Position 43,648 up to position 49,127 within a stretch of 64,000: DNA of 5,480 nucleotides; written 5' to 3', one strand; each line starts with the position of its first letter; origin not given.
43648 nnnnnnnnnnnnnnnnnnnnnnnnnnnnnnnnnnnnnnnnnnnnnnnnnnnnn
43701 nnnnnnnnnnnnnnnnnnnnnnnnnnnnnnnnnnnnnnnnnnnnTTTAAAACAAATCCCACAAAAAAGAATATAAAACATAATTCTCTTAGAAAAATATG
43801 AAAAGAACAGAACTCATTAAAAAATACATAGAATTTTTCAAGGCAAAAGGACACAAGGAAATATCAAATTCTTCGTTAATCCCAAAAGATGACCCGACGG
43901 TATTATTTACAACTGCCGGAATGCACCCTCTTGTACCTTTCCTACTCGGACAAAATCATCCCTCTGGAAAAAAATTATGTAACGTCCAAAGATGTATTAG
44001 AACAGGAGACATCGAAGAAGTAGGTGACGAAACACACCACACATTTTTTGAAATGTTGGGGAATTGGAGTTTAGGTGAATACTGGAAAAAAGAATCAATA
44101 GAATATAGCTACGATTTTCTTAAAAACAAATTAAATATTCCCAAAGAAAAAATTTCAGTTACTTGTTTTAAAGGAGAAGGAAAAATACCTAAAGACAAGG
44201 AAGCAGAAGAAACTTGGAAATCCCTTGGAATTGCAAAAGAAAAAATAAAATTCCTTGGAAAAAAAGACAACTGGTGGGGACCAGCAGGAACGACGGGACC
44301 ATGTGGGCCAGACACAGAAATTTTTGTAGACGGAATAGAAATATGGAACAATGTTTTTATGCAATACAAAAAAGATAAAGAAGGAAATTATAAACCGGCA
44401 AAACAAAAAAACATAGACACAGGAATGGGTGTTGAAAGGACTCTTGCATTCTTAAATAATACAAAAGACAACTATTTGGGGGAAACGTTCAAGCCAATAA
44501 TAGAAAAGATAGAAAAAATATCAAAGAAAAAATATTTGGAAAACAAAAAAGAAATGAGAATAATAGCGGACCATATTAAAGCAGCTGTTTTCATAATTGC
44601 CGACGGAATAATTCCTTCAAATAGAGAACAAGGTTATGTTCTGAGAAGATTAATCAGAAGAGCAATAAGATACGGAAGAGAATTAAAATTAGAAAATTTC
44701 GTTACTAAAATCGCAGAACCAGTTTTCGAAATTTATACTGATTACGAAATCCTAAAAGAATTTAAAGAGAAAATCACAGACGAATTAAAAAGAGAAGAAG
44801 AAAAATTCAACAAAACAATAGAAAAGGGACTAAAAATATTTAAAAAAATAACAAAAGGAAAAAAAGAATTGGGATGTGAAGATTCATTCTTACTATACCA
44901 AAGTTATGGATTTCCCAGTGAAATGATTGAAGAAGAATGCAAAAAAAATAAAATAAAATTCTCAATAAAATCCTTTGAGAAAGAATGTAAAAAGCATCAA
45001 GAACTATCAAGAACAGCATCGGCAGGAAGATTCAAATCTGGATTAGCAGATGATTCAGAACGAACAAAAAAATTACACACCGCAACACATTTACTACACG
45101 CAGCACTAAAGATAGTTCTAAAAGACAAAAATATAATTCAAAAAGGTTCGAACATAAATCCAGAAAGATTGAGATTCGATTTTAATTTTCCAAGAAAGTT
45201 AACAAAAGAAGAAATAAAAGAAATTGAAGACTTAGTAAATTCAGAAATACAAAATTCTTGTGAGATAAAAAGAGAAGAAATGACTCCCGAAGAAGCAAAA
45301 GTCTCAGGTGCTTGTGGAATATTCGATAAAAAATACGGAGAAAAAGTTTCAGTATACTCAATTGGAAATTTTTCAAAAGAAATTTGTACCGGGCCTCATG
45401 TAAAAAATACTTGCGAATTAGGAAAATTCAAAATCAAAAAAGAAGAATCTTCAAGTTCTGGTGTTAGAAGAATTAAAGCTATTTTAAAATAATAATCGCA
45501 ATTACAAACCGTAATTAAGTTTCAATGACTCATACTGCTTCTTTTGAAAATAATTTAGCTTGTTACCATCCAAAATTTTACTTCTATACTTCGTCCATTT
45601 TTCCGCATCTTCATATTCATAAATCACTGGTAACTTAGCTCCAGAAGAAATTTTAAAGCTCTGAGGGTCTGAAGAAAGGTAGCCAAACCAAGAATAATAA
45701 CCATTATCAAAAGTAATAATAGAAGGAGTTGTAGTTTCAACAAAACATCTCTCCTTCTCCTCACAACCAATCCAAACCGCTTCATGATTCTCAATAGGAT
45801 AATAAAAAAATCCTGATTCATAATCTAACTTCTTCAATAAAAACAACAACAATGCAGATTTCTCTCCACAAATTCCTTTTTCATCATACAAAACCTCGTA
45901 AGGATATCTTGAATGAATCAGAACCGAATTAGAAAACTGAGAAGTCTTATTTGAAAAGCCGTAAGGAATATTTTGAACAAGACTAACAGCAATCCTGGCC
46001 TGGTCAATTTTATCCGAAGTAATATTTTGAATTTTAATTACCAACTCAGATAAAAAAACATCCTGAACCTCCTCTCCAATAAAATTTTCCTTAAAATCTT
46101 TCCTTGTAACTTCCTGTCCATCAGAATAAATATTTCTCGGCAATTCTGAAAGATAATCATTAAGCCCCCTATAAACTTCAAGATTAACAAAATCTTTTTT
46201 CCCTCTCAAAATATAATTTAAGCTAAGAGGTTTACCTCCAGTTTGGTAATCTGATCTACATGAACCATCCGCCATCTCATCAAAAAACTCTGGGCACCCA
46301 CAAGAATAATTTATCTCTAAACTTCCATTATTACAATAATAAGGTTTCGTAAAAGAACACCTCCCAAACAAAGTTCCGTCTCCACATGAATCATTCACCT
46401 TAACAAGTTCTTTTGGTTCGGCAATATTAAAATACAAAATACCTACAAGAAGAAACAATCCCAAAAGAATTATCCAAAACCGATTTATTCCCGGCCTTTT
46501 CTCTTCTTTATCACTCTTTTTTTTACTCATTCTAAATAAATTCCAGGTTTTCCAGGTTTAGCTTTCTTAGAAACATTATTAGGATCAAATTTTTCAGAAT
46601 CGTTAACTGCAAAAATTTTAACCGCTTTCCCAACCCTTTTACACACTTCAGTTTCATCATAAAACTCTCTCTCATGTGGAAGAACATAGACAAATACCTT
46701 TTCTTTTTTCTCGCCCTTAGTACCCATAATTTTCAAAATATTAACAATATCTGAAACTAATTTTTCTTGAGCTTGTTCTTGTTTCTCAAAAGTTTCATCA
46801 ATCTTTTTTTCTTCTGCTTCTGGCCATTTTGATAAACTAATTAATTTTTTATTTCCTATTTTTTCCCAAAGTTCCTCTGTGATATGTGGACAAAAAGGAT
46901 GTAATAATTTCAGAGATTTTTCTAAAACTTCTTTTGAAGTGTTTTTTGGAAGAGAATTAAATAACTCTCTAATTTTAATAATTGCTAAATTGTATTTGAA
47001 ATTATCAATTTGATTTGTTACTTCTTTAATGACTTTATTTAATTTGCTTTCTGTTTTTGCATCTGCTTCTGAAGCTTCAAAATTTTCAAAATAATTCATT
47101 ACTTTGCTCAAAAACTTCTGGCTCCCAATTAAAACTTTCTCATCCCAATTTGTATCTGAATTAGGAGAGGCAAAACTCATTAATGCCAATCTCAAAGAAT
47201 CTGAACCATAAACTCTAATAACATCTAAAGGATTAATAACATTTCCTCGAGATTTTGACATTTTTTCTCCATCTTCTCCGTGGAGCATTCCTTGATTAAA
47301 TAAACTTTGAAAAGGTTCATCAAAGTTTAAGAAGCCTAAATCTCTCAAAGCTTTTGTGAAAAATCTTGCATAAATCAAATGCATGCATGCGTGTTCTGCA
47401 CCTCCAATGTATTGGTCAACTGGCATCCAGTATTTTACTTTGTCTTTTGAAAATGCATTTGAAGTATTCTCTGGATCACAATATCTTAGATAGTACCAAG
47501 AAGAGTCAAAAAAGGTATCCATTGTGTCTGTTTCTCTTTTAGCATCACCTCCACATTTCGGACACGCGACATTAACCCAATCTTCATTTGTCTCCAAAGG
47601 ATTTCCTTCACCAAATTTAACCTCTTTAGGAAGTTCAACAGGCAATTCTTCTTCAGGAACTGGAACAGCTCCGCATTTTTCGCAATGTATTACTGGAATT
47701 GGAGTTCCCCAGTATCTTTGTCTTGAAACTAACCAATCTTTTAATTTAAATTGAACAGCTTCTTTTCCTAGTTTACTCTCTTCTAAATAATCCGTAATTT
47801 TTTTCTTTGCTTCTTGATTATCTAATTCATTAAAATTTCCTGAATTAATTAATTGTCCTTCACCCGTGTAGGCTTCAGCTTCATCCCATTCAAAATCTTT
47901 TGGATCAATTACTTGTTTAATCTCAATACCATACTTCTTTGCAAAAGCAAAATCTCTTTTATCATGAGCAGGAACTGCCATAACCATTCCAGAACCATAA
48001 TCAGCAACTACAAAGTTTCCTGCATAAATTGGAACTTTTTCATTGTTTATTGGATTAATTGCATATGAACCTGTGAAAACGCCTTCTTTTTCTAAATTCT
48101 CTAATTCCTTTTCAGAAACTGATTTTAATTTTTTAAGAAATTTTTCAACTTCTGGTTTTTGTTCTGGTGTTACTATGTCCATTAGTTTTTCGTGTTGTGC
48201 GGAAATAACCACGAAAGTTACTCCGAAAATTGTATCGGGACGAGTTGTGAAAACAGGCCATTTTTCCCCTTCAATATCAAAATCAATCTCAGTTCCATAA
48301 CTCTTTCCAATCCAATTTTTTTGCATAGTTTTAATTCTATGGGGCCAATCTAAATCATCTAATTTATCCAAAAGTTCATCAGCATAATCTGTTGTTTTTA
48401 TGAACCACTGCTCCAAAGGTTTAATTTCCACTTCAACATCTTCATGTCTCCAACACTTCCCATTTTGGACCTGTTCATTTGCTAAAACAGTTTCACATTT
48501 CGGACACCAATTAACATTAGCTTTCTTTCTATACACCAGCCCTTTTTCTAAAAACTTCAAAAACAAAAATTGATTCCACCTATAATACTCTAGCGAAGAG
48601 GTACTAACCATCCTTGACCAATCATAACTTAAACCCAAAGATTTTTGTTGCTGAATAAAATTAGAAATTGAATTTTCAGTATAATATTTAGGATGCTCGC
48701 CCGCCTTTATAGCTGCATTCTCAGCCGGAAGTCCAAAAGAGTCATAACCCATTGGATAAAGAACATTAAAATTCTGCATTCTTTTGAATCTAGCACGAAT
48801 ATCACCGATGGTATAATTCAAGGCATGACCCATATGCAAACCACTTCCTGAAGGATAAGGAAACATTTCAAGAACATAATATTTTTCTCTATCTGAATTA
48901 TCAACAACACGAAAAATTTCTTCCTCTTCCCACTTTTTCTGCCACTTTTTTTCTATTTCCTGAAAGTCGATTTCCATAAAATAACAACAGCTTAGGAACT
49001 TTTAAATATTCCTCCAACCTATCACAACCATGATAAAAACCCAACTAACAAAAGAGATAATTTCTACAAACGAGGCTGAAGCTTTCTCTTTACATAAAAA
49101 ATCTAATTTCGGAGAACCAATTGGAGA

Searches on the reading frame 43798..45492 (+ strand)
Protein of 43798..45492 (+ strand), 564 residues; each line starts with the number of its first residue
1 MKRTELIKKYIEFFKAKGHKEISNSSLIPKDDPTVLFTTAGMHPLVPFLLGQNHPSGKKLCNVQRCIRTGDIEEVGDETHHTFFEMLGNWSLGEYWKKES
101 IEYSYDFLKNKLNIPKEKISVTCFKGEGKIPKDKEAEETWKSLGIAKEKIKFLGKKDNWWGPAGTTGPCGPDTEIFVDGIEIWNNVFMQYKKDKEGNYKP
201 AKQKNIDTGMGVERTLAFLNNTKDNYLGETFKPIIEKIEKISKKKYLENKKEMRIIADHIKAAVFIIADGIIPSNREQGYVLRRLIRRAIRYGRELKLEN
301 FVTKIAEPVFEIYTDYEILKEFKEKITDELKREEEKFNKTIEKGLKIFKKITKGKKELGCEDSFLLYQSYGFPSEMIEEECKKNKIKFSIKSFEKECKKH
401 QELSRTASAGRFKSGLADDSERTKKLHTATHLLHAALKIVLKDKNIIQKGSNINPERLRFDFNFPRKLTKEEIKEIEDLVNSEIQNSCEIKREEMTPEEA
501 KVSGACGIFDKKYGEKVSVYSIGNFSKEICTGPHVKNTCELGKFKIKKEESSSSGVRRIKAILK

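Call 33: search_protein_families(library=ncbifam, proteins=[window:43798-45492:+], max_evalue=0.00001)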
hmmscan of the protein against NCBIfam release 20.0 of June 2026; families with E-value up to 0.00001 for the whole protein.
window:43798-45492:+ (564 aa): 5 families
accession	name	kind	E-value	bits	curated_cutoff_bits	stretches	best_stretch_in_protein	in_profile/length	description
NF002436.0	PRK01584.1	equivalog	7.4e-230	764.5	529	1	1-563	1-592/595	alanine--tRNA ligase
TIGR00344.1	alaS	equivalog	2.4e-174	581.9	457.05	2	7-409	3-431/847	alanine--tRNA ligase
TIGR03683.1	A-tRNA_syn_arch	equivalog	2.7e-81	274.1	744.7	4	245-395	320-472/902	alanine--tRNA ligase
NF040865.1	a_tRNA_ed_AlaXM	equivalog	1e-19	71.2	300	1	422-563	93-233/234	alanyl-tRNA editing protein AlaXM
TIGR00418.1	thrS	equivalog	2e-07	30.3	383.65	1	427-552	2-133/565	threonine--tRNA ligase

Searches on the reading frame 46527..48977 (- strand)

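Call 23: search_protein_families(library=pfam, proteins=[window:46527-48977:-], max_evalue=0.001)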
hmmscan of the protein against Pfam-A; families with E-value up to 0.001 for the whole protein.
window:46527-48977:- (816 aa): 6 families
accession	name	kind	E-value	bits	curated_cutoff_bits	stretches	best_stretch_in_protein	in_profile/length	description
PF13603.12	tRNA-synt_1_2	-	1.2e-65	220.9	25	1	220-399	1-185/185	Leucyl-tRNA synthetase, editing domain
PF00133.28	tRNA-synt_1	-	6.4e-58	196.9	22.7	2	412-612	228-414/414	tRNA synthetases class I (I, L, M and V)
PF09334.17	tRNA-synt_1g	-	1.5e-32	113.3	20.1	2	35-175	3-139/391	tRNA synthetases class I (M)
PF08264.19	Anticodon_1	-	3.6e-21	76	25.1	1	643-759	5-144/148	Anticodon-binding domain of tRNA ligase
PF01406.26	tRNA-synt_1e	-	6e-05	23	27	0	557-613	239-293/301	tRNA synthetases class I (C) catalytic domain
PF01921.24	tRNA-synt_1f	-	0.00012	21.6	27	1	551-634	263-341/360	tRNA synthetases class I (K)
